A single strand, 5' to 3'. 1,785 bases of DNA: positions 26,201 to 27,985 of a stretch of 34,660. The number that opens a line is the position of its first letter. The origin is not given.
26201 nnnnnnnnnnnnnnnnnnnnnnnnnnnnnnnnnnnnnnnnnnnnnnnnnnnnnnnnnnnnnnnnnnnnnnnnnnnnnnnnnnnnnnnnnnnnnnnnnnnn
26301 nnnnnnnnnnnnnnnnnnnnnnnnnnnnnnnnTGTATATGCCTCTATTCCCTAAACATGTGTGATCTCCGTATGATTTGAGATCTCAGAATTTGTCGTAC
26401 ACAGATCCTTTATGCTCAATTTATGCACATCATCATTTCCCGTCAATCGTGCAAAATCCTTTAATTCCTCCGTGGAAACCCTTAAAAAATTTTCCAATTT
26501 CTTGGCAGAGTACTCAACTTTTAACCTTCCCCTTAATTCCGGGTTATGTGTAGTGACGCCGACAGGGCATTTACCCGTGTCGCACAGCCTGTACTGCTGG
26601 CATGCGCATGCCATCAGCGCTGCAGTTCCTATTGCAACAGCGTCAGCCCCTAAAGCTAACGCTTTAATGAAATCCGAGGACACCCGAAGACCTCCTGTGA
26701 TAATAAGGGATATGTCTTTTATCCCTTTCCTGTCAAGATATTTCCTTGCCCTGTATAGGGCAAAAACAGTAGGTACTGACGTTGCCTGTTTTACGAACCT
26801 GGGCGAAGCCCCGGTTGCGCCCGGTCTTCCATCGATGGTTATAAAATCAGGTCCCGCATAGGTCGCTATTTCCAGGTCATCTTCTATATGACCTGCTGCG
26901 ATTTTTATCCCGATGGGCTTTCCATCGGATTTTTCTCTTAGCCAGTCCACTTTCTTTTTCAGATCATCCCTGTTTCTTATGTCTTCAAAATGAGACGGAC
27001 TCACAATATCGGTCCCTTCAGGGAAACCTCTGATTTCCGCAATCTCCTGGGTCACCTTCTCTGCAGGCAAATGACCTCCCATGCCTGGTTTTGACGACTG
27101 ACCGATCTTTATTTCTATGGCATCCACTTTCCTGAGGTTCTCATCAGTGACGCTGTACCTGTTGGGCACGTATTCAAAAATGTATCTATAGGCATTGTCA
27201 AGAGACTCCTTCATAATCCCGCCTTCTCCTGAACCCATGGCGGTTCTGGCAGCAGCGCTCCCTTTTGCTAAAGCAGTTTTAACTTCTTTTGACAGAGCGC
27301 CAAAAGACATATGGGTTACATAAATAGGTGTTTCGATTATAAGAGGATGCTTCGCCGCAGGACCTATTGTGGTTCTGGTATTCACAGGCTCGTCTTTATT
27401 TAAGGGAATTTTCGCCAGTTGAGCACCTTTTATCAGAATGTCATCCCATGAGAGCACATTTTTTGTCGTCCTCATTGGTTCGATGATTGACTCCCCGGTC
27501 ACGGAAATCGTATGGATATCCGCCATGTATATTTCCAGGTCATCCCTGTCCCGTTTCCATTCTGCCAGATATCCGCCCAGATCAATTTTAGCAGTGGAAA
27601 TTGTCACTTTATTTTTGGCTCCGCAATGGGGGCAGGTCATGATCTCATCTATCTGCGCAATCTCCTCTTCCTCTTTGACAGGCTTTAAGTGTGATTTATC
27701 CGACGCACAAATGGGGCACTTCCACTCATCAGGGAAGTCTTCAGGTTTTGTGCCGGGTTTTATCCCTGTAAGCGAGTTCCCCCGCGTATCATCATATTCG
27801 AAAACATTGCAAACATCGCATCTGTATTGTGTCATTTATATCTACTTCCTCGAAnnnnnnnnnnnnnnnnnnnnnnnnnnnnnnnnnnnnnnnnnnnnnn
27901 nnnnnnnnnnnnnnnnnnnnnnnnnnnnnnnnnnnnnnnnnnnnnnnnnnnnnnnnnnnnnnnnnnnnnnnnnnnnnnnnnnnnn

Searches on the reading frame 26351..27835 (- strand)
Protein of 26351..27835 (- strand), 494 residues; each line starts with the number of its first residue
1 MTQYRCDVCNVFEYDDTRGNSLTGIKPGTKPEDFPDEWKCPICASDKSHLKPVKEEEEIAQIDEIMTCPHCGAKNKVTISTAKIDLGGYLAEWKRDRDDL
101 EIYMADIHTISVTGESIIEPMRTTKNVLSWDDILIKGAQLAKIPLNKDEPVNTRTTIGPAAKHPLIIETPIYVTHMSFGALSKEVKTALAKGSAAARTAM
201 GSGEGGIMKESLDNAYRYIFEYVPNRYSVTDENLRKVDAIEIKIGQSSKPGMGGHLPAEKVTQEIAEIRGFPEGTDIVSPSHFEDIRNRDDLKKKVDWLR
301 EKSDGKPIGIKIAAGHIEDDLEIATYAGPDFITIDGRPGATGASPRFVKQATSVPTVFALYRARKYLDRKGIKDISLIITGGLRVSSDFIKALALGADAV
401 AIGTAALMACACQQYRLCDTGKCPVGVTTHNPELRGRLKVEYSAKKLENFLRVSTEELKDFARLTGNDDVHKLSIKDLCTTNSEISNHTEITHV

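Call 3: search_protein_families(library=pfam, proteins=[window:26351-27835:-], max_evalue=0.01)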
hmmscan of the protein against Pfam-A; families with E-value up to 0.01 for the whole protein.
window:26351-27835:- (494 aa): 7 families
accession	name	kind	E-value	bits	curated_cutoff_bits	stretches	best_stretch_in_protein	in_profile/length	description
PF01645.23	Glu_synthase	-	1.2e-99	334.4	20.4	1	137-466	37-367/369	Conserved region in glutamate synthase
PF00301.25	Rubredoxin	-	6.9e-15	55.3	23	1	3-48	1-45/47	Rubredoxin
PF01070.24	FMN_dh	-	8.1e-09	35.4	24.9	1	294-413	208-312/350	FMN-dependent dehydrogenase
PF00478.31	IMPDH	-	8.9e-07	28.7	25.6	1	295-404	135-237/345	IMP dehydrogenase / GMP reductase domain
PF03060.21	NMO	-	0.0003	20.7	28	1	320-412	148-231/331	Nitronate monooxygenase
PF24463.1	DUF7577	-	0.0014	18.6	28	1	66-77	3-14/27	Domain of unknown function (DUF7577)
PF16988.10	Vps36-NZF-N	-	0.0094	15.8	27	0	34-83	6-51/65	Vacuolar protein sorting 36 NZF-N zinc-finger domain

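Call 23: find_homologous_proteins(query=window:26351-27835:-, max_evalue=1e-10)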
Query window:26351-27835:- (494 aa): 8000 proteins with E <= 1e-10 among 8000 candidates; the best 120 are listed.
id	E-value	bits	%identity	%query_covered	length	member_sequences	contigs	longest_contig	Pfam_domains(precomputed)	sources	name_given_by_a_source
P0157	0.0e+0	1071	94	100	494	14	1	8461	PF01070.25,PF00478.32,PF00301.26,PF01645.24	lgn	-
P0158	1.8e-290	982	86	100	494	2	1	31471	PF01070.25,PF00478.32,PF00301.26,PF01645.24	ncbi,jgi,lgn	-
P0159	8.4e-277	937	82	100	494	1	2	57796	PF01070.25,PF00478.32,PF00301.26,PF01645.24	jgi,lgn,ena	-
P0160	4.2e-276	934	81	100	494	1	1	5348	PF01070.25,PF00478.32,PF00301.26,PF01645.24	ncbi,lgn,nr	ncbi:MAG: rubredoxin [Methanosarcinales archaeon]|nr:rubredoxin [Methanosarcinales archaeon]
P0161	2.5e-275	932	80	100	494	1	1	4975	PF01070.25,PF00478.32,PF00301.26,PF01645.24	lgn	-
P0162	8.7e-275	930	81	100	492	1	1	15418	PF01070.25,PF00478.32,PF00301.26,PF01645.24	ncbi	-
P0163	5.8e-273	924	80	100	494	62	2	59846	PF01070.25,PF00478.32,PF00301.26,PF01645.24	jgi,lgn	-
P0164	5.8e-272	921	80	100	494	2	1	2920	PF01070.25,PF00478.32,PF00301.26,PF01645.24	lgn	-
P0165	6.2e-272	921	79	100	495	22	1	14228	PF01070.25,PF00478.32,PF00301.26,PF01645.24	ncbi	-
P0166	1.6e-271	919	80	100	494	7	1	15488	PF01070.25,PF16988.11,PF00478.32,PF00301.26,PF01645.24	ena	-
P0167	2.1e-271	919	80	100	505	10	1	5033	PF01070.25,PF00478.32,PF00301.26,PF01645.24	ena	-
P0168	2.3e-271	919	80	100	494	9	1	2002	PF01070.25,PF00478.32,PF00301.26,PF01645.24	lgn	-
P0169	9.6e-270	913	79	100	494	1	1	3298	PF01070.25,PF00478.32,PF00301.26,PF01645.24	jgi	-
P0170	3.2e-269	912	78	100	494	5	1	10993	PF01070.25,PF00478.32,PF00301.26,PF01645.24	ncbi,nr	ncbi:MAG: rubredoxin [Candidatus Methanoperedenaceae archaeon]|nr:rubredoxin [Candidatus Methanopere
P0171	1.9e-268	909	80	100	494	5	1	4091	PF01070.25,PF00478.32,PF00301.26,PF01645.24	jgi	jgi:glutamate synthase domain-containing protein 2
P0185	2.2e-262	889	77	100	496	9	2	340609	PF01070.25,PF00478.32,PF00301.26,PF01645.24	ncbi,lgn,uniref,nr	ncbi:Glutamate synthase domain-containing protein 2 [Methanococcoides vulcani]|uniref:Archaeal gluta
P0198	6.2e-260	881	76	100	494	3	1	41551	PF01070.25,PF00478.32,PF00301.26,PF01645.24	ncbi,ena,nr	ncbi:MAG: rubredoxin [Candidatus Aenigmarchaeota archaeon]|nr:rubredoxin [Candidatus Aenigmarchaeota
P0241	7.2e-248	841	72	100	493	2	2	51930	PF01070.25,PF00478.32,PF00301.26,PF01645.24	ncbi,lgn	ncbi:MAG: glutamate synthase-related protein [Methanomassiliicoccales archaeon]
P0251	4.0e-244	829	73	100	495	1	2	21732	PF01070.25,PF00478.32,PF00301.26,PF01645.24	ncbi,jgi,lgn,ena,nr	ncbi:MAG TPA: glutamate synthase [Methanoculleus sp.]|nr:glutamate synthase [Methanoculleus sp.]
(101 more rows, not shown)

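Call 25: find_encoding_contigs(protein=P0158, flank=7000, max_places=2)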
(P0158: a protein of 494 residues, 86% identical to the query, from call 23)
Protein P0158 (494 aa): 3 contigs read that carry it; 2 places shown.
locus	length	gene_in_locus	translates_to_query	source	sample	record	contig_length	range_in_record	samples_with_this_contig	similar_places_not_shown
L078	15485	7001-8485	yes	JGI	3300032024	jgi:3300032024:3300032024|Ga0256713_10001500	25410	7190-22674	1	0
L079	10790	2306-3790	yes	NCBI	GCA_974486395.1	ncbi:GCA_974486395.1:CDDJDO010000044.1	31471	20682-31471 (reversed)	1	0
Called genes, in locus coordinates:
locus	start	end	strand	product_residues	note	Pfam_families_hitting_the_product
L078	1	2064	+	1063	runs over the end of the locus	PF00580:UvrD-helicase, PF01443:Viral_helicase1 (faint), PF13245:AAA_19, PF13604:AAA_30 (faint), PF13361:UvrD_C, PF13538:UvrD_C_2 (faint), PF10926:DUF2800 (weak), PF12705:PDDEXK_1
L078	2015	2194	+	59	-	-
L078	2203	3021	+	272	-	PF14177:YkyB (faint)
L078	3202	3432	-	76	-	-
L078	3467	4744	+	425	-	-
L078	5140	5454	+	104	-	-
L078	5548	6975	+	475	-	PF07992:Pyr_redox_2, PF13738:Pyr_redox_3, PF13434:Lys_Orn_oxgnase (faint), PF00070:Pyr_redox, PF02852:Pyr_redox_dim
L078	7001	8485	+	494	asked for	PF00301:Rubredoxin, PF01645:Glu_synthase, PF00478:IMPDH (weak), PF01070:FMN_dh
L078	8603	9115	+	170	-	PF11304:DUF3106 (weak)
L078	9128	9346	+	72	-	PF10967:DUF2769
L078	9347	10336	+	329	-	PF01925:TauE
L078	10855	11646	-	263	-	PF21349:RUBY_RBDX, PF02525:Flavodoxin_2, PF03358:FMN_red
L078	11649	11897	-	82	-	PF10967:DUF2769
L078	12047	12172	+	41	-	-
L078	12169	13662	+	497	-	PF00171:Aldedh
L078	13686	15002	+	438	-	PF00202:Aminotran_3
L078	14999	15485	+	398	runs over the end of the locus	PF01488:Shikimate_DH, PF03435:Sacchrp_dh_NADP, PF16653:Sacchrp_dh_C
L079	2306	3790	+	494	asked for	PF00301:Rubredoxin, PF01645:Glu_synthase, PF00478:IMPDH (weak), PF01070:FMN_dh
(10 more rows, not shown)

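Call 26: find_encoding_contigs(protein=P0163, flank=7000, max_places=2)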
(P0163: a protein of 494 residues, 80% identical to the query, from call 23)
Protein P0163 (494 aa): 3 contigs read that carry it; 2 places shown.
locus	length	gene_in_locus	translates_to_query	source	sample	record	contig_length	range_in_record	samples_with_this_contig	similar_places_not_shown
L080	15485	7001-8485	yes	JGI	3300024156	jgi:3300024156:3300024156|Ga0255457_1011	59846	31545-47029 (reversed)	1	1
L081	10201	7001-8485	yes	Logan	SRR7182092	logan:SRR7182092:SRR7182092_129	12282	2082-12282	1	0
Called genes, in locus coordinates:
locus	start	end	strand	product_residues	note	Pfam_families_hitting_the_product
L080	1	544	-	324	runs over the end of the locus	PF01968:Hydantoinase_A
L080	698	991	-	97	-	-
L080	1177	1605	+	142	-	PF01092:Ribosomal_S6e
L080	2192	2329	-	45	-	-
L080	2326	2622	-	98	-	-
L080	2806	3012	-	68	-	PF01938:TRAM, PF21579:PabTrmU54_TRAM_dom (weak)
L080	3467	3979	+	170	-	-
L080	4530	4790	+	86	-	PF07784:DUF1622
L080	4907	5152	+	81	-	PF10967:DUF2769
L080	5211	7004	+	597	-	PF00301:Rubredoxin, PF02776:TPP_enzyme_N, PF00205:TPP_enzyme_M, PF02775:TPP_enzyme_C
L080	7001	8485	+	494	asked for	PF00301:Rubredoxin, PF01645:Glu_synthase, PF00478:IMPDH (weak), PF01070:FMN_dh (weak)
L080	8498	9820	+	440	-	PF00155:Aminotran_1_2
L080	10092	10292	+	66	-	-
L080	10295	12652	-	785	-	PF06552:TOM20_plant (faint), PF13414:TPR_11 (faint)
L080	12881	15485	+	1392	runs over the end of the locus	PF01835:MG2, PF17791:MG3, PF17789:MG4 (weak), PF07703:A2M_BRD, PF00207:A2M, PF07678:TED_complement, PF13243:SQHop_cyclase_C (faint), PF07677:A2M_recep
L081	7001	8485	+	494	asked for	PF00301:Rubredoxin, PF01645:Glu_synthase, PF00478:IMPDH (weak), PF01070:FMN_dh (weak)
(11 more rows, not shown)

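Call 27: find_encoding_contigs(protein=P0185, flank=7000, max_places=2)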
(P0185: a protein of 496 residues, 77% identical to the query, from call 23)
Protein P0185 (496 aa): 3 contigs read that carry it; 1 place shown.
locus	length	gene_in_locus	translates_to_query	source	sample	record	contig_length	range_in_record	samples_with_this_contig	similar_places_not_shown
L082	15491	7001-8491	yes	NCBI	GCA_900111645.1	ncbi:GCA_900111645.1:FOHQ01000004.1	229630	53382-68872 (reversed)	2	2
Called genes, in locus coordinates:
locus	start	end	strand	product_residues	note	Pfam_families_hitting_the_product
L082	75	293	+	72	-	-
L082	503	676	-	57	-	PF13396:PLDc_N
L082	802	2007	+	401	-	PF07690:MFS_1, PF00083:Sugar_tr (weak), PF05977:MFS_3 (faint), PF12832:MFS_1_like, PF07690:MFS_1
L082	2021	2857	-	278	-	PF00753:Lactamase_B, PF23023:Anti-Pycsar_Apyc1 (faint), PF19583:ODP (weak), PF12706:Lactamase_B_2 (weak)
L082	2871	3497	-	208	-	PF01209:Ubie_methyltran, PF08003:Methyltransf_9 (weak), PF13489:Methyltransf_23, PF13847:Methyltransf_31, PF08241:Methyltransf_11, PF08242:Methyltransf_12, PF13649:Methyltransf_25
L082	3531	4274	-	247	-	PF17746:SfsA_N, PF03749:SfsA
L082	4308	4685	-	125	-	PF17647:DUF5518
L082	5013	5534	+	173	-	PF04068:Fer4_RLI, PF04034:Ribo_biogen_C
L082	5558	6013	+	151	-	PF02481:DNA_processg_A (faint), PF18306:LDcluster4, PF03641:Lysine_decarbox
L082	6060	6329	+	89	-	PF01206:TusA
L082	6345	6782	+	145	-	PF02635:DsrE (weak), PF13686:DrsE_2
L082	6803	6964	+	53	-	PF00301:Rubredoxin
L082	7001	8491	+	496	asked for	PF00301:Rubredoxin, PF01645:Glu_synthase, PF01070:FMN_dh, PF00478:IMPDH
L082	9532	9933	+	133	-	PF10415:FumaraseC_C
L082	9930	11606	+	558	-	PF00890:FAD_binding_2, PF01134:GIDA (faint), PF01266:DAO, PF03486:HI0933_like (faint), PF07992:Pyr_redox_2 (faint), PF02910:Succ_DH_flav_C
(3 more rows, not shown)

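Call 28: find_encoding_contigs(protein=P0241, flank=7000, max_places=2)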
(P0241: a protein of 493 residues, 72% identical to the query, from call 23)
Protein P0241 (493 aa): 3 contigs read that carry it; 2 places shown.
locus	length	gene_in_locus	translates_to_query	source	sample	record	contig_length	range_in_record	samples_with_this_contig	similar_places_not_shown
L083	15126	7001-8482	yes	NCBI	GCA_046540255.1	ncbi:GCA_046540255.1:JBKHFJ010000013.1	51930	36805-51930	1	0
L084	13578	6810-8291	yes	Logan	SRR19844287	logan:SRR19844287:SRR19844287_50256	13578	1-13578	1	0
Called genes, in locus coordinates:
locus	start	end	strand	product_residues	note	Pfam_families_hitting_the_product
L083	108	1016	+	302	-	PF03747:ADP_ribosyl_GH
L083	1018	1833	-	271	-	PF04055:Radical_SAM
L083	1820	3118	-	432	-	PF04894:Nre_N, PF04895:Nre_C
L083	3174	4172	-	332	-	PF00583:Acetyltransf_1, PF13508:Acetyltransf_7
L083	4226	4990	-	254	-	PF00731:AIRC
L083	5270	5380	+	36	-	-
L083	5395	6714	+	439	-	PF00155:Aminotran_1_2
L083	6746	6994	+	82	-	PF10967:DUF2769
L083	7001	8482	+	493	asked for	PF00301:Rubredoxin, PF01645:Glu_synthase, PF00478:IMPDH (faint), PF01070:FMN_dh (weak)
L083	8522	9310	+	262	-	-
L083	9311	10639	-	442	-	PF19289:PmbA_TldD_3rd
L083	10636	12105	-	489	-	PF01523:PmbA_TldD_1st, PF19290:PmbA_TldD_2nd (weak), PF19289:PmbA_TldD_3rd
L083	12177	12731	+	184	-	PF01814:Hemerythrin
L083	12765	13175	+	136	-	PF00903:Glyoxalase, PF12681:Glyoxalase_2 (weak)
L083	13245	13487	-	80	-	-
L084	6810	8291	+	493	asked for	PF00301:Rubredoxin, PF01645:Glu_synthase, PF00478:IMPDH (faint), PF01070:FMN_dh (weak)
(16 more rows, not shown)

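Call 40: search_protein_families(library=pfam, proteins=[L080:5211-7004:+], max_evalue=0.001)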
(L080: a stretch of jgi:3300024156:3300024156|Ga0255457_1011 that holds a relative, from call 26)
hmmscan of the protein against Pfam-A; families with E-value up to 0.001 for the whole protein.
L080:5211-7004:+ (597 aa): 4 families
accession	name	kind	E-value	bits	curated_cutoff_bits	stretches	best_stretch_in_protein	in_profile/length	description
PF02775.26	TPP_enzyme_C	-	1.8e-38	132.1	21.9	1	432-577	1-151/151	Thiamine pyrophosphate enzyme, C-terminal TPP binding domain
PF02776.23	TPP_enzyme_N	-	2.3e-35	121.4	26.8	1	56-171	2-118/119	Thiamine pyrophosphate enzyme, N-terminal TPP binding domain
PF00205.28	TPP_enzyme_M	-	1.9e-33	115.5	30.4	1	243-371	1-137/137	Thiamine pyrophosphate enzyme, central domain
PF00301.25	Rubredoxin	-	6.2e-09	36.2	23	1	3-41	1-47/47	Rubredoxin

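Call 70: find_encoding_contigs(protein=P0251, flank=5000, max_places=2)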
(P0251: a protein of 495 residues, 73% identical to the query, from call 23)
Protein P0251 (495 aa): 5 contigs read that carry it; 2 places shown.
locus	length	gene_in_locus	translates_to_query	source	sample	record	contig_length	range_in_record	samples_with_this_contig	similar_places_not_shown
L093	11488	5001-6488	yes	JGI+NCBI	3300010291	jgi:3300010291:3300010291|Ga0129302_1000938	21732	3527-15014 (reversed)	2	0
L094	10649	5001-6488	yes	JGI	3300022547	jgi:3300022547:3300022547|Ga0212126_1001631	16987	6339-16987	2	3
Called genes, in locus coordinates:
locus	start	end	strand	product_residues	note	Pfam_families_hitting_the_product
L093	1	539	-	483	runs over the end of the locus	PF00206:Lyase_1, PF10415:FumaraseC_C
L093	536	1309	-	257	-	PF13085:Fer2_3, PF13183:Fer4_8, PF13237:Fer4_10 (weak)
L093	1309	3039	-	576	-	PF00890:FAD_binding_2, PF01266:DAO, PF07992:Pyr_redox_2 (faint), PF02910:Succ_DH_flav_C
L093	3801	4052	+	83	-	PF10017:Methyltransf_33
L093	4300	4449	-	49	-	-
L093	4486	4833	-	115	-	-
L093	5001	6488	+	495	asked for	PF00301:Rubredoxin, PF01645:Glu_synthase, PF00478:IMPDH (weak), PF01070:FMN_dh (weak)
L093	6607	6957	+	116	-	-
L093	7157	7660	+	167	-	-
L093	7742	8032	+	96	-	-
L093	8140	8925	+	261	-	PF02525:Flavodoxin_2, PF03358:FMN_red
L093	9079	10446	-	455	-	PF02661:Fic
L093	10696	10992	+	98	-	-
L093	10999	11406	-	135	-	PF01609:DDE_Tnp_1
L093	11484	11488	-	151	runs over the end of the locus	-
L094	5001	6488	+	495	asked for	PF00301:Rubredoxin, PF01645:Glu_synthase, PF00478:IMPDH (weak), PF01070:FMN_dh (weak)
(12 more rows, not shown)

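Call 71: find_encoding_contigs(protein=P0198, flank=5000, max_places=2)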
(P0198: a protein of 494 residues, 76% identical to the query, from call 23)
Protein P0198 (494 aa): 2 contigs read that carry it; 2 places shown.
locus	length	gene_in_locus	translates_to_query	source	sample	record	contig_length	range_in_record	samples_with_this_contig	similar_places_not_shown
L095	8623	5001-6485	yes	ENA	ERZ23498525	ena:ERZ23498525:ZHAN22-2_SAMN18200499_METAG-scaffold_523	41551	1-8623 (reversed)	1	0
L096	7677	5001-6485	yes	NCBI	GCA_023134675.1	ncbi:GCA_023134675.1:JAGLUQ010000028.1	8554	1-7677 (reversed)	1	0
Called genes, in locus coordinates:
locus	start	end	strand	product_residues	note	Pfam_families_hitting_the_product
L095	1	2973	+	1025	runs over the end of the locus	-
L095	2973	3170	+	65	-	-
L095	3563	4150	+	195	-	-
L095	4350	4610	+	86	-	PF10967:DUF2769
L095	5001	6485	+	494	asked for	PF00301:Rubredoxin, PF01645:Glu_synthase, PF01070:FMN_dh (weak), PF00478:IMPDH (weak)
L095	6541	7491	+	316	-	PF05569:Peptidase_M56 (weak), PF01435:Peptidase_M48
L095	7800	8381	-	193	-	PF12917:YfbR-like, PF13023:HD_3, PF01966:HD (weak)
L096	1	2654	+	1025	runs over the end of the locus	-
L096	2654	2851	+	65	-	-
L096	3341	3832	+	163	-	-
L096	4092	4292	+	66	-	PF10967:DUF2769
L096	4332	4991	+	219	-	PF09360:zf-CDGSH, PF06902:Fer4_19, PF09360:zf-CDGSH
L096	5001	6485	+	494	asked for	PF00301:Rubredoxin, PF01645:Glu_synthase, PF01070:FMN_dh (weak), PF00478:IMPDH (weak)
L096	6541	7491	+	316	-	PF05569:Peptidase_M56 (weak), PF01435:Peptidase_M48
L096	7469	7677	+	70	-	PF12838:Fer4_7 (faint), PF13187:Fer4_9 (faint), PF12797:Fer4_2 (weak), PF00037:Fer4, PF12837:Fer4_6, PF13237:Fer4_10 (weak)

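Call 74: search_protein_families(library=ncbifam, proteins=[window:26351-27835:-, L078:10855-11646:-, L080:5211-7004:+], max_evalue=0.001)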
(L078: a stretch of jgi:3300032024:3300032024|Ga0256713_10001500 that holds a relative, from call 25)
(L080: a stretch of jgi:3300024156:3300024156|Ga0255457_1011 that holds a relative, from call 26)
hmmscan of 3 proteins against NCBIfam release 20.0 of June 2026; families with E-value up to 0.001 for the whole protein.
window:26351-27835:- (494 aa): 9 families
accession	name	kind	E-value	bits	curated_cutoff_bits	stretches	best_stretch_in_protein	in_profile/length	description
NF008730.0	PRK11750.1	equivalog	2.1e-40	138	1047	1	175-466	865-1158/1490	glutamate synthase large subunit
NF045768.1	RubredRD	equivalog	7e-14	51.6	90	1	1-55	1-54/54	rubredoxin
TIGR02151.1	IPP_isom_2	equivalog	3.5e-08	32.8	281.3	1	323-410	211-295/338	type 2 isopentenyl-diphosphate Delta-isomerase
TIGR03966.1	actino_HemFlav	equivalog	2.7e-06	26.4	470.85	1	373-412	301-340/385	pre-mycofactocin synthase MftD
TIGR01304.1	IMP_DH_rel_2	equivalog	6.7e-06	25.6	342.1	1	348-405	230-285/365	GuaB3 family IMP dehydrogenase-related protein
TIGR01302.1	IMP_dehydrog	equivalog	1.2e-05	24.4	481.5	1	351-404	307-357/450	IMP dehydrogenase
NF003954.0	PRK05452.1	equivalog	0.00011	21.3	711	1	3-56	425-477/479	anaerobic nitric oxide reductase flavorubredoxin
NF005311.0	PRK06843.1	equivalog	0.00049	19.1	779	1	353-404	238-286/404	inosine 5-monophosphate dehydrogenase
NF008398.0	PRK11197.1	subfamily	0.00073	18.4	376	0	373-413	299-339/381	L-lactate dehydrogenase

L078:10855-11646:- (263 aa): 4 families
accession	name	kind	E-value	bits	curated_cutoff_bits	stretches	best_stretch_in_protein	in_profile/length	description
NF045767.1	RuberyRbr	equivalog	4.6e-06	26.8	200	1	3-27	158-182/194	rubrerythrin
NF045720.1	rubredox_RCKP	subfamily_domain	3.3e-05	23.4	45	1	1-27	1-27/34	RCKP-type rubredoxin-like domain-containing protein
NF002999.0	PRK03767.1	equivalog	0.00027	20.8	141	1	120-208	64-148/200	NAD(P)H:quinone oxidoreductase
TIGR01755.1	flav_wrbA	equivalog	0.00061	19.8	132.5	1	120-208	63-147/197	NAD(P)H:quinone oxidoreductase type IV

L080:5211-7004:+ (597 aa): 55 families (the best 25 are shown)
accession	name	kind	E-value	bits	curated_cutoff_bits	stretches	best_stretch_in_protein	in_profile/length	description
NF006377.0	PRK08611.1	equivalog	1.8e-148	495.7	742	1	54-591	3-541/576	pyruvate oxidase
NF005114.0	PRK06546.1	equivalog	4.3e-122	408.5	893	1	54-587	2-537/578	pyruvate dehydrogenase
NF006591.0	PRK09124.1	equivalog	1.7e-119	399.7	792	1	54-589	2-540/574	ubiquinone-dependent pyruvate dehydrogenase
NF006187.0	PRK08322.1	equivalog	7e-116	387.8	509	1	56-581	3-530/548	acetolactate synthase large subunit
NF005040.0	PRK06457.1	equivalog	2.1e-110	369.6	788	1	56-587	3-527/549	pyruvate dehydrogenase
NF006129.0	PRK08273.1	equivalog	9.6e-110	367.5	724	1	54-588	2-555/598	thiamine pyrophosphate-requiring protein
TIGR00118.1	acolac_lg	equivalog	4.3e-106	355.6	538.35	1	58-587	4-543/557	biosynthetic-type acetolactate synthase large subunit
NF004919.0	PRK06276.1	equivalog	1.5e-104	350.4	866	1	58-586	4-545/582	acetolactate synthase large subunit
TIGR02720.1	pyruv_oxi_spxB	equivalog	6.3e-101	338.5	637.85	1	61-583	5-535/575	pyruvate oxidase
NF004710.0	PRK06048.1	equivalog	1.6e-98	330.6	976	1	51-586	4-544/561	acetolactate synthase large subunit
NF006052.0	PRK08199.1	subfamily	2.5e-97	326.5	539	1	52-587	5-545/559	thiamine pyrophosphate protein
NF006378.0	PRK08617.1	equivalog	6e-96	322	510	1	52-582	5-541/556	acetolactate synthase AlsS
NF006122.0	PRK08266.1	subfamily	9.6e-91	304.9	571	1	57-589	6-534/543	hypothetical protein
NF006524.0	PRK08978.1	equivalog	2.6e-90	303.2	738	1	56-587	2-532/548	acetolactate synthase 2 catalytic subunit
NF005651.0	PRK07418.1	subfamily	1.2e-89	301.2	942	1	49-583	13-563/617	acetolactate synthase large subunit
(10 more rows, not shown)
